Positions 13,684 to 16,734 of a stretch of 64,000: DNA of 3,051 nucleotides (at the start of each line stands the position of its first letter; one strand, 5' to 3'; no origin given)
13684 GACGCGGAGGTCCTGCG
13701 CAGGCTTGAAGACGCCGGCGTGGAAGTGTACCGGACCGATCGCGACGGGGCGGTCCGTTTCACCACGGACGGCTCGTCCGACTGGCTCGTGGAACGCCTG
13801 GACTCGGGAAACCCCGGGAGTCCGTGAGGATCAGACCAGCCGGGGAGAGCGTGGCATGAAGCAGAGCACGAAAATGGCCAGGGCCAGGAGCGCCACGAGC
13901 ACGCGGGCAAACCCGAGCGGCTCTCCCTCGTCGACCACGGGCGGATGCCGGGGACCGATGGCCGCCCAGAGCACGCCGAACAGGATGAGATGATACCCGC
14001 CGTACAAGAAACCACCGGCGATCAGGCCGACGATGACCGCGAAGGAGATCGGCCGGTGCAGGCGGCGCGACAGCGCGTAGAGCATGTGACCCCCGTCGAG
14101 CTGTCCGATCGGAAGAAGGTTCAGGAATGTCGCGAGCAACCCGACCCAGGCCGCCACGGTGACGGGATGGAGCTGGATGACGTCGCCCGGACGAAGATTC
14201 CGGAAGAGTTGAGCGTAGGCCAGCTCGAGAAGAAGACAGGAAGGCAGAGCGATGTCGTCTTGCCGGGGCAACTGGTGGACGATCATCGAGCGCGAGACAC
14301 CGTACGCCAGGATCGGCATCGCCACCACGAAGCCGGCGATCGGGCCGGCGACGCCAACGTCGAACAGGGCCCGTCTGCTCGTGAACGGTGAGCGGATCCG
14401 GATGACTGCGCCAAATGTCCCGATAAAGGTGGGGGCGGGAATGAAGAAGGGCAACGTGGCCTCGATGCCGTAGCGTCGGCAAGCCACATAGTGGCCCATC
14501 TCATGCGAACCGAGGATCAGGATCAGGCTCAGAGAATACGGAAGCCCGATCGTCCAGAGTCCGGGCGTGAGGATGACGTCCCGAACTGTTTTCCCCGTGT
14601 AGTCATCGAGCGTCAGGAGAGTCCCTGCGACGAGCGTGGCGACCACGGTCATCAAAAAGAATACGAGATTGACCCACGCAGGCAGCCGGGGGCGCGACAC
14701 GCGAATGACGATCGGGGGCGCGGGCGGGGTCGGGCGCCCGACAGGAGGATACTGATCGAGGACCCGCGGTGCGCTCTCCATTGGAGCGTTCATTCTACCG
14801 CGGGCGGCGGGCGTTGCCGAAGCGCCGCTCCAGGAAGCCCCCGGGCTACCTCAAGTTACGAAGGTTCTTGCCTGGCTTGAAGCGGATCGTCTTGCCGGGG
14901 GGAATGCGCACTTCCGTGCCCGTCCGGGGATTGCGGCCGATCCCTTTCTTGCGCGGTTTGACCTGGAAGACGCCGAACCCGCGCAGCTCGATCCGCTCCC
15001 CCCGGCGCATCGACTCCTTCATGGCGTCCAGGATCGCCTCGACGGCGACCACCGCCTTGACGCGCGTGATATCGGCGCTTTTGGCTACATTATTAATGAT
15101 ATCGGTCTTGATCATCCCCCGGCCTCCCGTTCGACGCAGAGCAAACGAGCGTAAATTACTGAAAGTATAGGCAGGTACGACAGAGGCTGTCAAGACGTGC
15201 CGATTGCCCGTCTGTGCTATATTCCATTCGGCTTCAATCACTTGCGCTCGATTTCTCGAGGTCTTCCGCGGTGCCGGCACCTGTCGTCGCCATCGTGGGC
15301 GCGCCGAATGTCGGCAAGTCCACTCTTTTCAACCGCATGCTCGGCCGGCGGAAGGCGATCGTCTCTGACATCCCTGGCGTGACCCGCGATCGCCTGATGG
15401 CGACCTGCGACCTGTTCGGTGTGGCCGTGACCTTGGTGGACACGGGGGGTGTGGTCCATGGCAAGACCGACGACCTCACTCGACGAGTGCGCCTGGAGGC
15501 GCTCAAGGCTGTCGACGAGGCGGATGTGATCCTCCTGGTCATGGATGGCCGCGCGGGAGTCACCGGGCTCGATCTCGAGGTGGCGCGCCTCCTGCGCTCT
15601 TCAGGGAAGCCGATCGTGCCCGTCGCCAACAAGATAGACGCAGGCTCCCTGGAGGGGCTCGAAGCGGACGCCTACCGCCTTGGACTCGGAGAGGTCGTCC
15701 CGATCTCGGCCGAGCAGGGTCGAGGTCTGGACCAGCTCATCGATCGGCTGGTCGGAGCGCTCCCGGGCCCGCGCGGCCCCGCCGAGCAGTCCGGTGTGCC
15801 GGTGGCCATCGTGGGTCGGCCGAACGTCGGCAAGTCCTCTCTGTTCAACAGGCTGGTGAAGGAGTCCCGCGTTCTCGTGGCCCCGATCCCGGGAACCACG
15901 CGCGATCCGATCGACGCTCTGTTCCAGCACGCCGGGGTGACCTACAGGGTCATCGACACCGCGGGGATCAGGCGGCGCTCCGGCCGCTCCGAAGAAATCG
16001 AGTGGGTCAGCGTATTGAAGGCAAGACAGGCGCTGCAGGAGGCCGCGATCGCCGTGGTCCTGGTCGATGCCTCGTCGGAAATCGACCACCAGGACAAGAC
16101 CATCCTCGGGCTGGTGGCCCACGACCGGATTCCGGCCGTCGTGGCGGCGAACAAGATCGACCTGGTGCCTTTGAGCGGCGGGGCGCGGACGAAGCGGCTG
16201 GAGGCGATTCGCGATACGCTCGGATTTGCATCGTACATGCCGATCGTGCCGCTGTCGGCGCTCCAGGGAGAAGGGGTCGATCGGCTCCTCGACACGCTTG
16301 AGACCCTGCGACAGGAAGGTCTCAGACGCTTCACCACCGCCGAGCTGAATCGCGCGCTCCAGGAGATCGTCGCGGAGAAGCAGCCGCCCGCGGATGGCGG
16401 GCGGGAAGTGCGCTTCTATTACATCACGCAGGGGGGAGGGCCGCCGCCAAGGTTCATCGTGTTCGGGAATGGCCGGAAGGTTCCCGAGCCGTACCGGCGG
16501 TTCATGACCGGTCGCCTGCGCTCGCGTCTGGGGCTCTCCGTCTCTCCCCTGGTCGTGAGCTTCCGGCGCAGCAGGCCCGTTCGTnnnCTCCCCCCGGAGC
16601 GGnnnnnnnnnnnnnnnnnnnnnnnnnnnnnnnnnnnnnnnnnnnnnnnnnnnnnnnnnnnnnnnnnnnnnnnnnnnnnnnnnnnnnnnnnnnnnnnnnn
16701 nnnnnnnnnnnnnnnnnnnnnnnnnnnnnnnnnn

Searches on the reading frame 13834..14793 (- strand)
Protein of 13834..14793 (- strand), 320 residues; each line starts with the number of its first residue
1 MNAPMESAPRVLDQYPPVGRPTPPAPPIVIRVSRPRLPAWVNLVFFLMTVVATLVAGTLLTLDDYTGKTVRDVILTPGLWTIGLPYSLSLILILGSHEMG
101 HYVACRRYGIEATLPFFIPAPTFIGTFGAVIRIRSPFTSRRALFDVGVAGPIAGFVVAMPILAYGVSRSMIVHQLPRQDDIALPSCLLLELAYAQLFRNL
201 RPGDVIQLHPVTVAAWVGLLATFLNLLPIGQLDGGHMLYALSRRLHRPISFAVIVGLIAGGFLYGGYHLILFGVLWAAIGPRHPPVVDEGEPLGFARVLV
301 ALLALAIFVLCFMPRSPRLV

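Call 3: search_protein_families(library=pfam, proteins=[window:13834-14793:-], max_evalue=0.01)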
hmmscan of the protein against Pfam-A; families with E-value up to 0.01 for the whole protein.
window:13834-14793:- (320 aa): 1 family
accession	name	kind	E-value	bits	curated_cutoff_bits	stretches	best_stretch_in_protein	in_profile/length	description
PF02163.28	Peptidase_M50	-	5.2e-20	72.2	27.2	1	87-250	3-203/221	Peptidase family M50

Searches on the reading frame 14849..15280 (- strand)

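Call 3: search_protein_families(library=pfam, proteins=[window:14849-15280:-], max_evalue=0.01)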
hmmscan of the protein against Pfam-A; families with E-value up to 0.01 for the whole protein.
window:14849-15280:- (144 aa): 3 families
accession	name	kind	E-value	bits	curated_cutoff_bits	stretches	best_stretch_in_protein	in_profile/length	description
PF00216.26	Bac_DNA_binding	-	1.8e-27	95.8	22.4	1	56-142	1-87/90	Bacterial DNA-binding protein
PF18291.6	HU-HIG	-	2.4e-07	31.2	26.2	1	60-142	36-116/125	HU domain fused to wHTH, Ig, or Glycine-rich motif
PF18175.6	HU-CCDC81_bac_2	-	0.00038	20.7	35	1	62-110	4-52/70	CCDC81-like prokaryotic HU domain 2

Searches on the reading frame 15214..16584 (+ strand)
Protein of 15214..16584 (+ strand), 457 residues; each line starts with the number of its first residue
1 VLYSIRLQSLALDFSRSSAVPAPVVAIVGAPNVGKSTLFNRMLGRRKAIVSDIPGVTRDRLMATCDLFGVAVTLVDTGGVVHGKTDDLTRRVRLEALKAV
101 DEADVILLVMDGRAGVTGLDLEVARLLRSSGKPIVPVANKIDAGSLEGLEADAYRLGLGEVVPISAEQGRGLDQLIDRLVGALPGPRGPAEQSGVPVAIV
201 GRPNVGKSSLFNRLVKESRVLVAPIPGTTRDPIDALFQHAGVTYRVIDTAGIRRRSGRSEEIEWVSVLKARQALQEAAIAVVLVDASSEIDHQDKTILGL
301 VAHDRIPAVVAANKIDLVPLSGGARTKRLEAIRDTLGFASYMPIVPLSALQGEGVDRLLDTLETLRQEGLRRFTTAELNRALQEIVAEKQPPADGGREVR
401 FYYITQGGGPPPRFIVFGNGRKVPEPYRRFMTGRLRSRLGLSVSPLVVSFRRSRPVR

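Call 3: search_protein_families(library=pfam, proteins=[window:15214-16584:+], max_evalue=0.01)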
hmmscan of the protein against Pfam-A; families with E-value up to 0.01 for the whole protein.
window:15214-16584:+ (457 aa): 25 families
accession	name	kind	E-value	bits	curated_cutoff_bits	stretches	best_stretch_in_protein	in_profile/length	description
PF01926.29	MMR_HSR1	-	3.5e-56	188.6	21.9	2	25-140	2-113/113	50S ribosome-binding GTPase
PF02421.24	FeoB_N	-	3.4e-31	108.3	27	2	25-178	3-155/156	Ferrous iron transport protein B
PF00009.33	GTP_EFTU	-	4.4e-24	85.5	26.5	2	272-365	88-185/188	Elongation factor Tu GTP binding domain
PF14714.11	KH_dom-like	-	5.6e-22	78.3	27.3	1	372-451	1-81/81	KH-domain-like of EngA bacterial GTPase enzymes, C-terminal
PF00350.29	Dynamin_N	-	1.5e-12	48.3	27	0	197-232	1-35/168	Dynamin family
PF03193.22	RsgA_GTPase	-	3.2e-09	37.3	30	0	24-53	108-137/174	RsgA GTPase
PF04548.22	AIG1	-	2e-07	31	27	1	26-128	4-108/212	AIG1 family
PF16897.10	MMR_HSR1_Xtn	-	2.1e-07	31.3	35.2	1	133-179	57-100/106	C-terminal region of MMR_HSR1 domain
PF08477.19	Roc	-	1.1e-05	26.1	27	0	197-218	2-23/119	Ras of Complex, Roc, domain of DAPkinase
PF02263.25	GBP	-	0.00011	21.9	21.1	0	17-48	16-47/264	Guanylate-binding protein, N-terminal domain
PF03308.22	MeaB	-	0.00014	21.4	23.1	0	19-42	30-53/273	Methylmalonyl Co-A mutase-associated GTPase MeaB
PF00005.33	ABC_tran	-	0.00054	21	25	0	23-48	12-37/137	ABC transporter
PF13401.12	AAA_22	-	0.00054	20.7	27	0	23-57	6-45/130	AAA domain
PF00071.28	Ras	-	0.00077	19.5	21.6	0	197-319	2-118/162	Ras family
PF09439.16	SRPRB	-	0.00079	19.3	25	0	23-81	4-57/178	Signal recognition particle receptor beta subunit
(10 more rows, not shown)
